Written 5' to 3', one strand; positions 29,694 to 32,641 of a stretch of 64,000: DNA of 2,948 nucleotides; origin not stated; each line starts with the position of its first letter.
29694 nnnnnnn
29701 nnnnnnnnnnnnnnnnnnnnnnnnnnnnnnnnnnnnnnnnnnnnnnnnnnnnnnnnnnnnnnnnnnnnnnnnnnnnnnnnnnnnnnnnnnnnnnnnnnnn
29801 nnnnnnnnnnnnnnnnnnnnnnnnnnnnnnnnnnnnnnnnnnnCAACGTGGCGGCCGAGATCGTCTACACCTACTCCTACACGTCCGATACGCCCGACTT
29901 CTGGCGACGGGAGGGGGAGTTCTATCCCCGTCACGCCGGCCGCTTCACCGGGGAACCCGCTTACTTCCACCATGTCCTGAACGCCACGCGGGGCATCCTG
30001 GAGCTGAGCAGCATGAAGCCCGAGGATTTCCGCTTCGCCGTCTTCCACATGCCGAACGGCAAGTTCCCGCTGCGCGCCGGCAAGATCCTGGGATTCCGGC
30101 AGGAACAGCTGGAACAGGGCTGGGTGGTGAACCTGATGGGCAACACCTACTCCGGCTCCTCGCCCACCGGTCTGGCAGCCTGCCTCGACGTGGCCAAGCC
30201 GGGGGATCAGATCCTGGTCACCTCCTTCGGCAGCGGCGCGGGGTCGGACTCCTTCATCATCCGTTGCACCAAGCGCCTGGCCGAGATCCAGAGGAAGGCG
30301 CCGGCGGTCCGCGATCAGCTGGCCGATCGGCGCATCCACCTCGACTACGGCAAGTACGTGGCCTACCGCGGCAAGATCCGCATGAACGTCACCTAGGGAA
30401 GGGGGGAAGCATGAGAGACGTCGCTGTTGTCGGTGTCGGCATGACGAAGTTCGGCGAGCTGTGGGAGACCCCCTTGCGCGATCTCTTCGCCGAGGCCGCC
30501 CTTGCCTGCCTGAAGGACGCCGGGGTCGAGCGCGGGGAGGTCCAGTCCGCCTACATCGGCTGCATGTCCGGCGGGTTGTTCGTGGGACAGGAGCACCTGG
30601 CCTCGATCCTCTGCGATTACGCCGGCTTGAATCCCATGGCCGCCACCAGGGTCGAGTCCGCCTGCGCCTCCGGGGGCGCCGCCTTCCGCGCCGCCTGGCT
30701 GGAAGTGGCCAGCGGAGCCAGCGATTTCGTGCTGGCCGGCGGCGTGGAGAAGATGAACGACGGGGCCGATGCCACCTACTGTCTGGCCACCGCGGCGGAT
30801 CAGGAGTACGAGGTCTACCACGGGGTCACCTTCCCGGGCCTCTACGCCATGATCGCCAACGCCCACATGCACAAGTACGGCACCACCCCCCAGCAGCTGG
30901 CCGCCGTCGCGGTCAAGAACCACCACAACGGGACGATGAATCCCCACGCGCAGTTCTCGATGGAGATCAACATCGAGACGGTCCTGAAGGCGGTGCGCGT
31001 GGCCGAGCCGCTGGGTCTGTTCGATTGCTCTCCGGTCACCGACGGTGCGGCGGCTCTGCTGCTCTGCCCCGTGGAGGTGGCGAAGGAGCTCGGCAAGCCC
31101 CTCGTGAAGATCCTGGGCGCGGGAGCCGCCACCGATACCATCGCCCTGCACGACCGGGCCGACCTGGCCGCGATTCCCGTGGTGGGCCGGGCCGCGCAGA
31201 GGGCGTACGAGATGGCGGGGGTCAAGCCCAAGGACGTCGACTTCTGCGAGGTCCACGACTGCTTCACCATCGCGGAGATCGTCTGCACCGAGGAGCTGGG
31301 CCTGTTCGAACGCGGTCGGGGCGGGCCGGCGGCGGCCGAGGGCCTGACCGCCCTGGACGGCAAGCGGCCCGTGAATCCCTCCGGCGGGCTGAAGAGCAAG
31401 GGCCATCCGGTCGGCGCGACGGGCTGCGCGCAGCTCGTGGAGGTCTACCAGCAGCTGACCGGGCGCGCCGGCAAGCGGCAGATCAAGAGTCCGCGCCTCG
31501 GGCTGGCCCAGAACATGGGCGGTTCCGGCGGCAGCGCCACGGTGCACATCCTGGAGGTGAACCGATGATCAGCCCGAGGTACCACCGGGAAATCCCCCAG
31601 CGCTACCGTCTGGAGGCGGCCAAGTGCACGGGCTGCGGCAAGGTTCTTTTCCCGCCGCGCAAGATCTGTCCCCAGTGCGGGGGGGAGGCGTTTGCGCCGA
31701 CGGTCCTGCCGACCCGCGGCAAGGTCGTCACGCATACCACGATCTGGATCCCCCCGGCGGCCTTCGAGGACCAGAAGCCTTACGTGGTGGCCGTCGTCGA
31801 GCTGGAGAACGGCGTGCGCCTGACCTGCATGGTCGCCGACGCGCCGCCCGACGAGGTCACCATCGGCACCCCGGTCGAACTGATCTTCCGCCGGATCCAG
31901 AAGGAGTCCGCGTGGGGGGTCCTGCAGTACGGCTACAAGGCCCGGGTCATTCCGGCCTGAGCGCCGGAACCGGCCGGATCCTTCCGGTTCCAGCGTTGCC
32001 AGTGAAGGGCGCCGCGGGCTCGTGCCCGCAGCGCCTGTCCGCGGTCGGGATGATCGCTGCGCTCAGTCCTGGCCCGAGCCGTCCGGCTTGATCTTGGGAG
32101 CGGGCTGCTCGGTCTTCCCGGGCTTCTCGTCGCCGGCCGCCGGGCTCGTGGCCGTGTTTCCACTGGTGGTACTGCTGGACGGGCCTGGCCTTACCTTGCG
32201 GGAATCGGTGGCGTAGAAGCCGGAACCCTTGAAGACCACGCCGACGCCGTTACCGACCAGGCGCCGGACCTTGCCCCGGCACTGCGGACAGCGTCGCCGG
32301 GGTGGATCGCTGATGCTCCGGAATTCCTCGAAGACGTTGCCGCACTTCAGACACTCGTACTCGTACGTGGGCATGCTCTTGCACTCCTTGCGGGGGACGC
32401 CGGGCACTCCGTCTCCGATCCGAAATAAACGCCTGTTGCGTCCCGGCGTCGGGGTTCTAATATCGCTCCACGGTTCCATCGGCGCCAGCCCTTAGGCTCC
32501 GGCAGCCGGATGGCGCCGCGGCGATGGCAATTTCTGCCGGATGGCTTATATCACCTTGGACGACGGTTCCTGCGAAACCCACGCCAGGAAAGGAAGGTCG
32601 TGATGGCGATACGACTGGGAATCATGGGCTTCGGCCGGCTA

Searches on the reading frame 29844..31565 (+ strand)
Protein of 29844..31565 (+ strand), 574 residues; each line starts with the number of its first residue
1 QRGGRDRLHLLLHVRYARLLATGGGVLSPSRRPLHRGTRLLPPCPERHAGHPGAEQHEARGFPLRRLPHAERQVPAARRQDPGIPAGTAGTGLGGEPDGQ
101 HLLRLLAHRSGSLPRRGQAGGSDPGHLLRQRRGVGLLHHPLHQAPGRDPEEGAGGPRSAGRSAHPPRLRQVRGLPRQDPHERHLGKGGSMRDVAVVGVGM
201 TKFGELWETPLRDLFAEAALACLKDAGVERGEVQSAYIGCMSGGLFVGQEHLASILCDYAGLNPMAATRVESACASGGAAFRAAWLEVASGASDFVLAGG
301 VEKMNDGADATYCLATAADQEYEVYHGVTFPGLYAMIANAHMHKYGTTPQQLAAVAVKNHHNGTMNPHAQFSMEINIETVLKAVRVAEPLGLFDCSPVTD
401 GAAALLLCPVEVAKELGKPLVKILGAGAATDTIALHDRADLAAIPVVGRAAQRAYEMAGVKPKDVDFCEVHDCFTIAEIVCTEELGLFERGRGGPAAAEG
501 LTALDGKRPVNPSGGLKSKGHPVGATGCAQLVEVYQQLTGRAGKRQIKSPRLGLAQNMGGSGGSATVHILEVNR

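Call 32: search_protein_families(library=pfam, proteins=[window:29844-31565:+], max_evalue=0.001)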
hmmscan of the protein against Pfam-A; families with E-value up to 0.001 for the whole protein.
window:29844-31565:+ (574 aa): 4 families
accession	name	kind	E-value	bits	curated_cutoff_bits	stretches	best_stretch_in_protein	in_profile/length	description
PF22691.2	Thiolase_C_1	-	2.8e-45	154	28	1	427-571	1-143/144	Thiolase C-terminal domain-like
PF00108.29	Thiolase_N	-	2.8e-33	115.8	26.4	1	193-409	1-258/260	Thiolase, N-terminal domain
PF02803.24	Thiolase_C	-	8.8e-12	45.2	27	1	437-549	16-108/123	Thiolase, C-terminal domain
PF00109.32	ketoacyl-synt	-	6.2e-05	23.1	20.8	1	268-305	168-205/252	Beta-ketoacyl synthase, N-terminal domain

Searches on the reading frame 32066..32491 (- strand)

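Call 32: search_protein_families(library=pfam, proteins=[window:32066-32491:-], max_evalue=0.001)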
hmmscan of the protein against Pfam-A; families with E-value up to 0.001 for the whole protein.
window:32066-32491:- (142 aa): 2 families
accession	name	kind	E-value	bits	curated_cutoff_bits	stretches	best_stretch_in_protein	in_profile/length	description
PF09723.15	Zn_ribbon_8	-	1.4e-16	60.6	34.4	1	40-79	1-41/41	Zinc ribbon domain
PF17283.8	Zn_ribbon_SprT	-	0.00024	21.5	28.1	1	41-74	1-33/38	SprT-like zinc ribbon domain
